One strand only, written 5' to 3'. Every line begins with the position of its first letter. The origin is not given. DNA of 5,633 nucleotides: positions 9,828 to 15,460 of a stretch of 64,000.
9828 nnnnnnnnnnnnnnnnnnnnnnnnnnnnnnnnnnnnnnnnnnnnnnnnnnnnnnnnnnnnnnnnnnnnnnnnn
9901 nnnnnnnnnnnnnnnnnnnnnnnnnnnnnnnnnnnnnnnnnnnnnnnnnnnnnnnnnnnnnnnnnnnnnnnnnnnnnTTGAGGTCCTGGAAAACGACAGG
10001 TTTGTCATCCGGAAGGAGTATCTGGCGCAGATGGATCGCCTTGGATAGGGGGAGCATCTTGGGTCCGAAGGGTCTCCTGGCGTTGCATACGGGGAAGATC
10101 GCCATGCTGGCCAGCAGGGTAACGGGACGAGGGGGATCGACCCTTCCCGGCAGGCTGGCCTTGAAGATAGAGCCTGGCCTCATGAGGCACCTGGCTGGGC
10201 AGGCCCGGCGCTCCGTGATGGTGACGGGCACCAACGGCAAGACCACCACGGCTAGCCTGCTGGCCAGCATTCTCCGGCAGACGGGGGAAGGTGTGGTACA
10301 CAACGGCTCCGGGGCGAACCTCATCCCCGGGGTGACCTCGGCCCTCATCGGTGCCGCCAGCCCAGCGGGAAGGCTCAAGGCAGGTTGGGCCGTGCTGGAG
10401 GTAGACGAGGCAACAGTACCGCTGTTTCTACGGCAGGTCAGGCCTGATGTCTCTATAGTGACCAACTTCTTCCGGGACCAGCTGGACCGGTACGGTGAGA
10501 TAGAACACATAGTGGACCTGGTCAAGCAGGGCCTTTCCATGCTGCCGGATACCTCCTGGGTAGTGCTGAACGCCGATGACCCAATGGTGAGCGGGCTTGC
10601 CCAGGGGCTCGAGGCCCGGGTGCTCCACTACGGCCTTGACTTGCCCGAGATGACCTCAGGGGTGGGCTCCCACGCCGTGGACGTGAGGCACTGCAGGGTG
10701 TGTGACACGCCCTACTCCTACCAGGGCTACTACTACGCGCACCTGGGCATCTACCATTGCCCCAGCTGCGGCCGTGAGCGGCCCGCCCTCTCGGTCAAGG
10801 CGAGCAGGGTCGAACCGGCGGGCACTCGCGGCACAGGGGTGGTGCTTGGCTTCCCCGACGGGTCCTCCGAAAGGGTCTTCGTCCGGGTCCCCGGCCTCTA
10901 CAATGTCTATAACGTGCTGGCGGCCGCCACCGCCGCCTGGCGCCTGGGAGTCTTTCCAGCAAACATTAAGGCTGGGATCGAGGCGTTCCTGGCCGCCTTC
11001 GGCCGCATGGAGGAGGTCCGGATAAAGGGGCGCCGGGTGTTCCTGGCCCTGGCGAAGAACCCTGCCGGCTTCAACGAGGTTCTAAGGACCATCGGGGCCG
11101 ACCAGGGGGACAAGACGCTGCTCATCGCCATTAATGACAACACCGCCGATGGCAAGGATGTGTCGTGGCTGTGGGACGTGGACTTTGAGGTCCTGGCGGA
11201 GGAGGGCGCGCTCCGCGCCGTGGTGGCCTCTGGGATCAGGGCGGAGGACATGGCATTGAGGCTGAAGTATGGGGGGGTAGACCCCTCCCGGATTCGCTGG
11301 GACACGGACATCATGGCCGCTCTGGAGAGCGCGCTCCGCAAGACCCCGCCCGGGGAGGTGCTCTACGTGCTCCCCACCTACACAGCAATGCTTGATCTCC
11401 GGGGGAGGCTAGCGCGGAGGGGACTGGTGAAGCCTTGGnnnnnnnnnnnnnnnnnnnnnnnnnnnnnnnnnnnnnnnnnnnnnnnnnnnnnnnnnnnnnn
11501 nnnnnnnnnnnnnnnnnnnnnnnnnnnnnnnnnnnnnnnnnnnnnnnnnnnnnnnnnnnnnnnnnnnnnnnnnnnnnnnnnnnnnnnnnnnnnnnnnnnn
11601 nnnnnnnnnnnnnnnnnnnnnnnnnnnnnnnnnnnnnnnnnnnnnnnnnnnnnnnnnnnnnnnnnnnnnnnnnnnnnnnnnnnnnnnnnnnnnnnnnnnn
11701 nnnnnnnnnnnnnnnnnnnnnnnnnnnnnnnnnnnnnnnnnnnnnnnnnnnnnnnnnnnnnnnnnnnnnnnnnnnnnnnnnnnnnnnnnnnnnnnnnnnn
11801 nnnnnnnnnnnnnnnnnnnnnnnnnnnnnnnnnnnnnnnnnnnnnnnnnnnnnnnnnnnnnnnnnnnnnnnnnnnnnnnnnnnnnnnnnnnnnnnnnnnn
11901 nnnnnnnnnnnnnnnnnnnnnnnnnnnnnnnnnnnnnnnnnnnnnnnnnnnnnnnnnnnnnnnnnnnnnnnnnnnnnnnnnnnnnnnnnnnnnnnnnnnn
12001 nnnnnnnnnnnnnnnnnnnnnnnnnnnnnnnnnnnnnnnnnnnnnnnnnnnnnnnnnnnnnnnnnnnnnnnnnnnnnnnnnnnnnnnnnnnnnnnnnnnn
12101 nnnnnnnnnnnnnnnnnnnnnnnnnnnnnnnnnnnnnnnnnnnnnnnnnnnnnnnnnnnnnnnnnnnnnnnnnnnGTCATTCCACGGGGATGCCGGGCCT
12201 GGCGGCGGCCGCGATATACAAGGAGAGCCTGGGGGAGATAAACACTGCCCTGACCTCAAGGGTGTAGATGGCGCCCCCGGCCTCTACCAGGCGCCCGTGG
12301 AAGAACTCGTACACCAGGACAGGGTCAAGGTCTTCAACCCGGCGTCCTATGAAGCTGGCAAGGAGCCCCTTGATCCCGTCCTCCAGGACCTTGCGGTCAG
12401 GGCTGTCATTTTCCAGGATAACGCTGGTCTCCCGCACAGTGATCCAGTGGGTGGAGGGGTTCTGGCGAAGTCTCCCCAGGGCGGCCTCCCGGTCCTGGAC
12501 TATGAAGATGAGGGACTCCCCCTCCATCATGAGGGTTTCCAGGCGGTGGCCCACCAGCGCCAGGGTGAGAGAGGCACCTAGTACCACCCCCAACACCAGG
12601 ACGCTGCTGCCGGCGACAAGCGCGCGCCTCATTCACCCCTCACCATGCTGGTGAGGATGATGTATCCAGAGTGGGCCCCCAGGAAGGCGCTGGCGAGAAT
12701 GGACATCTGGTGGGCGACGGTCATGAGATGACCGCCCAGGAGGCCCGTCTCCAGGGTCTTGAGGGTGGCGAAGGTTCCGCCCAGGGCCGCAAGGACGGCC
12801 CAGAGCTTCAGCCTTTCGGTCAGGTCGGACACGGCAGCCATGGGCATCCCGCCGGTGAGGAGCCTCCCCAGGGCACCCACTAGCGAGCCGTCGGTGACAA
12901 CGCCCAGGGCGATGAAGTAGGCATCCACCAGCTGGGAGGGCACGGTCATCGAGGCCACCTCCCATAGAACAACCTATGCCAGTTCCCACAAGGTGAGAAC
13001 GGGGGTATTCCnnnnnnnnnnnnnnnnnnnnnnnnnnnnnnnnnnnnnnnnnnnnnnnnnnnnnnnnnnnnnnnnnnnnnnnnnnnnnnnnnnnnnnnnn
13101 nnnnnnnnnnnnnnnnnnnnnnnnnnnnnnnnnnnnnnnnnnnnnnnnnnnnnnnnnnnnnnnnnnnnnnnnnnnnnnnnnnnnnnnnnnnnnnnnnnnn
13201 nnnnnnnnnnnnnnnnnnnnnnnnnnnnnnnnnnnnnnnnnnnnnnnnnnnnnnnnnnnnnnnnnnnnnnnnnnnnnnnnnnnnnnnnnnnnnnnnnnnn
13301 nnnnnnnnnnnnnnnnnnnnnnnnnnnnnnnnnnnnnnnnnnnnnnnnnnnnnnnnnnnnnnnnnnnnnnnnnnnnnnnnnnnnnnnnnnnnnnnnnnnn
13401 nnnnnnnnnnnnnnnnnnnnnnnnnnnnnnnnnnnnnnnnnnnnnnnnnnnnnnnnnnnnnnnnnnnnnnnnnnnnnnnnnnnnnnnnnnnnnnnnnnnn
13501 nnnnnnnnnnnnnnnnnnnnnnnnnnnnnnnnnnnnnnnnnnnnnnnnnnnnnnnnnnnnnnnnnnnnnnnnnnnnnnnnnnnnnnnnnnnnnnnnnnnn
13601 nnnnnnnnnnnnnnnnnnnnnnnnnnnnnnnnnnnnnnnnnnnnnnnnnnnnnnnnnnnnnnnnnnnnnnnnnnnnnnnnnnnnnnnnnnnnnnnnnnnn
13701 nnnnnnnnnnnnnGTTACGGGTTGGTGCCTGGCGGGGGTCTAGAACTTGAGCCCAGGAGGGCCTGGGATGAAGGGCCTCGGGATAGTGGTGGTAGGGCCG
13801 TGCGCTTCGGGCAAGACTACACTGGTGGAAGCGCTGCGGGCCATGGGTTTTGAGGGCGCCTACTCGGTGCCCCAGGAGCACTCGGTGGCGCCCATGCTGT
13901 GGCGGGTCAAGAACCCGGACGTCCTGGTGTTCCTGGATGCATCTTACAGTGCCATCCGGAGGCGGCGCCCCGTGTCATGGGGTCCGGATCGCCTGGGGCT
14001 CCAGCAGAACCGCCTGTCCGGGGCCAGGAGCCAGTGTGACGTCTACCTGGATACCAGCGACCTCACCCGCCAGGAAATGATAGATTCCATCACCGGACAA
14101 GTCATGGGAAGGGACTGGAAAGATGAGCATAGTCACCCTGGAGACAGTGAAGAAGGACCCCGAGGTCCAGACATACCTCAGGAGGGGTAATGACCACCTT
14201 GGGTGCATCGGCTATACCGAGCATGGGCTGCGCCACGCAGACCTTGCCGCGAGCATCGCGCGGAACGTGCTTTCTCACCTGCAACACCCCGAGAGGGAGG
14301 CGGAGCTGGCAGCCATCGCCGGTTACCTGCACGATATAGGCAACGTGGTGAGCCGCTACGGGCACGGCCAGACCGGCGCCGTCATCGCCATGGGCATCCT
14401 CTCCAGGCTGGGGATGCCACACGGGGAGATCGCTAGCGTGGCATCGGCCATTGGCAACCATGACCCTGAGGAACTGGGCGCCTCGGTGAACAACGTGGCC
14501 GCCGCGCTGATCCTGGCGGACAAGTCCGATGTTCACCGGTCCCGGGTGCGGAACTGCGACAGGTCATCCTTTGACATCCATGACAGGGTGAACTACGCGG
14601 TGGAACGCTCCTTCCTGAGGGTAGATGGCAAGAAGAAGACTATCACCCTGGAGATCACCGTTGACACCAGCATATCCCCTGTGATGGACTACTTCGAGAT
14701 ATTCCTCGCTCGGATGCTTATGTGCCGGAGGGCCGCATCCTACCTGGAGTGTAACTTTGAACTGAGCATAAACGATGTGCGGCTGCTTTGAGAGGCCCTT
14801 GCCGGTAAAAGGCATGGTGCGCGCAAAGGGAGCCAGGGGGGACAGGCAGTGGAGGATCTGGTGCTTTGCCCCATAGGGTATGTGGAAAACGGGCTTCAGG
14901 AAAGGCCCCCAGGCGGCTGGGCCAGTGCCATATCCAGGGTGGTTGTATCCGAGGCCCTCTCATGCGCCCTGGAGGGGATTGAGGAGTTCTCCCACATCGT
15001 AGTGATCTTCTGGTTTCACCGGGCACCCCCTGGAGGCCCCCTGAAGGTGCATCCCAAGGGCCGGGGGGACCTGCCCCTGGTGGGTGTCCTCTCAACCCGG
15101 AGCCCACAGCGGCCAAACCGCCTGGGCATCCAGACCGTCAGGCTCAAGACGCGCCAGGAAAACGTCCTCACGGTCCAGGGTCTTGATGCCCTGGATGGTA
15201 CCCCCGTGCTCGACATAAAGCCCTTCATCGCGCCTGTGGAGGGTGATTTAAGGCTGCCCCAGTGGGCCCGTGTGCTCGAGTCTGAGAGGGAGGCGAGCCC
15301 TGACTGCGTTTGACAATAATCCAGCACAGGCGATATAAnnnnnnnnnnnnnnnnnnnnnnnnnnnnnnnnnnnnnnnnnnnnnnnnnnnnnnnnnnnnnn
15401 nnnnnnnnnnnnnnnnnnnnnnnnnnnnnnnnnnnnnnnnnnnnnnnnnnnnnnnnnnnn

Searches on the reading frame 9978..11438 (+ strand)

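Call 56: search_protein_families(library=pfam, proteins=[window:9978-11438:+], max_evalue=0.00001)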
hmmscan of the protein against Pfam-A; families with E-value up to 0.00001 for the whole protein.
window:9978-11438:+ (487 aa): 2 families
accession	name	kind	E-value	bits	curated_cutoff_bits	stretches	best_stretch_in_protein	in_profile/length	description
PF08353.15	MurT_C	-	1e-37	128.9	25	1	358-471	1-110/110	MurT ligase C-terminal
PF08245.18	Mur_ligase_M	-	1.3e-21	77.9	24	1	82-221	1-148/200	Mur ligase middle domain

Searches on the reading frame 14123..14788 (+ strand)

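Call 56: search_protein_families(library=pfam, proteins=[window:14123-14788:+], max_evalue=0.00001)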
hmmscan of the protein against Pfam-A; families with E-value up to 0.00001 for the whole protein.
window:14123-14788:+ (222 aa): 1 family
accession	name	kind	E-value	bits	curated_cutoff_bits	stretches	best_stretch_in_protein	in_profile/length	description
PF01966.28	HD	-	1.1e-07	32.6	22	1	33-134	3-112/116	HD domain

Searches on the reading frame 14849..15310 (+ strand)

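Call 56: search_protein_families(library=pfam, proteins=[window:14849-15310:+], max_evalue=0.00001)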
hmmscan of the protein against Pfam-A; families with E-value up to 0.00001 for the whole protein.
window:14849-15310:+ (154 aa): 1 family
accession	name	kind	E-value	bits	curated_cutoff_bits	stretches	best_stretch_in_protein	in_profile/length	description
PF01980.22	TrmO_N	-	6.3e-30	104.2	26.8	1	24-128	9-113/116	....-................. O N-terminal domain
